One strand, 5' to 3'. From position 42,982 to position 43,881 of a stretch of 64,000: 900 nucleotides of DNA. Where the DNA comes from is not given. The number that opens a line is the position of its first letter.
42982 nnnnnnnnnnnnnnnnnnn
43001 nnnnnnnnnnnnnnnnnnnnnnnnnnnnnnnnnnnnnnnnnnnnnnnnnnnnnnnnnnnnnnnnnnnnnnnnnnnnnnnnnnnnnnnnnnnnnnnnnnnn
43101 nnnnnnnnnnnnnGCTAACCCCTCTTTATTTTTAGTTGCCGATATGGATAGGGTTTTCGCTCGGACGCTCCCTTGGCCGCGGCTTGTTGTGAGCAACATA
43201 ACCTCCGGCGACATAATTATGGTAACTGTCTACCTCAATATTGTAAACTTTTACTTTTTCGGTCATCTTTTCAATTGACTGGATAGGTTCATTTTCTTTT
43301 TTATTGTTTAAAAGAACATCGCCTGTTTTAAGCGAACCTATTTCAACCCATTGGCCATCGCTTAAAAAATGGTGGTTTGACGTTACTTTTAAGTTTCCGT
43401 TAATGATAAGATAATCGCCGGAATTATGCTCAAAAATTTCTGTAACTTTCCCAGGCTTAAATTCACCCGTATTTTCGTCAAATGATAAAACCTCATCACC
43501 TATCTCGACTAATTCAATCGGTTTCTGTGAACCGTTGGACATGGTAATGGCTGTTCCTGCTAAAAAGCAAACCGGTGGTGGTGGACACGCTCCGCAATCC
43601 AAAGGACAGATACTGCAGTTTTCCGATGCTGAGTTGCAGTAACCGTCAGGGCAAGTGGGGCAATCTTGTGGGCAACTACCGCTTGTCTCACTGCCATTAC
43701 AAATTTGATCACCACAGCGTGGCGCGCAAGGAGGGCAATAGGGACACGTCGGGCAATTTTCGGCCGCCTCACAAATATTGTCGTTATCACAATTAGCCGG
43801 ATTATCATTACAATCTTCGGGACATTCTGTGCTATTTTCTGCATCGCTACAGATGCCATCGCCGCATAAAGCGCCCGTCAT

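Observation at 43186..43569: Hint / bacterial-intein-like domain at the C-terminus of a pilin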

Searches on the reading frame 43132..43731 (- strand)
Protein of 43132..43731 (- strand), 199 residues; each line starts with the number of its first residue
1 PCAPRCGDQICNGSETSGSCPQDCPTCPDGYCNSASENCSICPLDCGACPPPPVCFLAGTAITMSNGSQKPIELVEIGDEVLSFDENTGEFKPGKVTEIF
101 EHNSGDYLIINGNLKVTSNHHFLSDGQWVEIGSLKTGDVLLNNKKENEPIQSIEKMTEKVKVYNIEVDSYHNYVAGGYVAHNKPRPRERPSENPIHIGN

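Call 77: predict_structure(alignment_id=A4)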
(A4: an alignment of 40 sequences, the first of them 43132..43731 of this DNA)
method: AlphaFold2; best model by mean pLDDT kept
length: 199 residues; sequences in the alignment: 40
mean_pLDDT: 88.9   pTM: 0.75
mean pLDDT of the five models: 88.9, 87.3, 84.8, 83.7, 83.1
residues with pLDDT >= 90: 128; 70-90: 47; 50-70: 20; < 50: 4
segments of 3 or more residues with pLDDT < 50: 1-3
pLDDT, mean of each block of 10 residues (from residue 1): 65 78 74 84 85 93 98 98 97 98 97 96 97 98 98 98 96 98 69 59
secondary structure, 60 per line:
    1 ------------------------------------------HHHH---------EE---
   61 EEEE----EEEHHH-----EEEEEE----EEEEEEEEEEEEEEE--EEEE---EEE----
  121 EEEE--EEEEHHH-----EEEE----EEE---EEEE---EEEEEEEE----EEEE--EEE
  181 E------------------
elements in order: H43-46 E61-64 E69-71 E80-85 E90-104 E107-110 E114-116 E121-124 E127-130 E139-142 E147-149 E153-156 E160-167 E172-175 E178-181

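Call 79: fold_search(model_id=the predicted structure, library=pdb)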
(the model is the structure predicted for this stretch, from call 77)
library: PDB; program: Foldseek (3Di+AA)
matches with E <= 10: 479; with E <= 0.001: 73
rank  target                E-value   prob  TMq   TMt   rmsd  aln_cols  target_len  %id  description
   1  6y75_A                4.4e-13  1.00  0.62  0.81   2.3       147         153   30  BIL2 domain from T.thermophila BUBL1 locus (C1A-N143A) (released 2021-02-03)
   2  6y75_B                7.0e-13  1.00  0.62  0.82   2.3       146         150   30  BIL2 domain from T.thermophila BUBL1 locus (C1A-N143A) (released 2021-02-03)
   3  6tmm_BBB              1.6e-12  1.00  0.60  0.77   2.2       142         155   32  BIL2 domain from T.thermophila BUBL1 locus (C1A-N143A) (released 2020-12-16)
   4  2lwy_MODEL_1_A        5.2e-12  1.00  0.60  0.86   1.7       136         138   31  Solution Structure of Bacterial Intein-Like domain from Clostridium thermocellum (released 2013-05-08)
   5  6tmm_AAA              6.6e-12  1.00  0.60  0.76   2.4       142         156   32  BIL2 domain from T.thermophila BUBL1 locus (C1A-N143A) (released 2020-12-16)
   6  6frh_A                1.4e-10  1.00  0.56  0.69   2.9       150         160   22  Crystal structure of Ssp DnaB Mini-Intein variant M86 (released 2019-01-30)
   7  1mi8                  1.5e-10  1.00  0.57  0.79   2.8       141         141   22  2.0 Angstrom crystal structure of a DnaB intein from Synechocystis sp. PCC 6803 (released 2003-08-19)
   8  6frh_B                1.7e-10  1.00  0.56  0.72   3.9       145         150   23  Crystal structure of Ssp DnaB Mini-Intein variant M86 (released 2019-01-30)
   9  6frg                  3.7e-10  1.00  0.55  0.69   5.6       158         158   22  Crystal structure of G-1F mutant of Ssp DnaB Mini-Intein variant M86 (released 2019-01-30)
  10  4o1r                  6.2e-10  1.00  0.57  0.78   2.9       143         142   24  Crystal structure of NpuDnaB intein (released 2014-03-19)
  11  6riz                  6.9e-10  1.00  0.54  0.82   2.8       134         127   23  Crystal structure of gp41-1 intein (C1A, F65W, D107C) (released 2020-04-29)
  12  6qaz                  1.1e-09  1.00  0.55  0.82   2.9       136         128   24  Crystal structure of gp41-1 intein (released 2019-11-13)
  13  3ifj_A                1.5e-09  1.00  0.53  0.74   3.0       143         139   25  Crystal structure of Mtu recA intein, splicing domain (released 2009-10-06)
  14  2in0                  3.5e-09  1.00  0.53  0.74   3.0       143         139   25  crystal structure of Mtu recA intein splicing domain (released 2007-05-01)
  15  5i0a                  3.5e-09  1.00  0.52  0.70   3.4       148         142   24  RecA mini intein in complex with cisplatin (released 2016-09-21)
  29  1at0                  7.7e-08  1.00  0.54  0.71   3.4       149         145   19  17-kDA fragment of hedgehog C-terminal autoprocessing domain (released 1997-11-12)
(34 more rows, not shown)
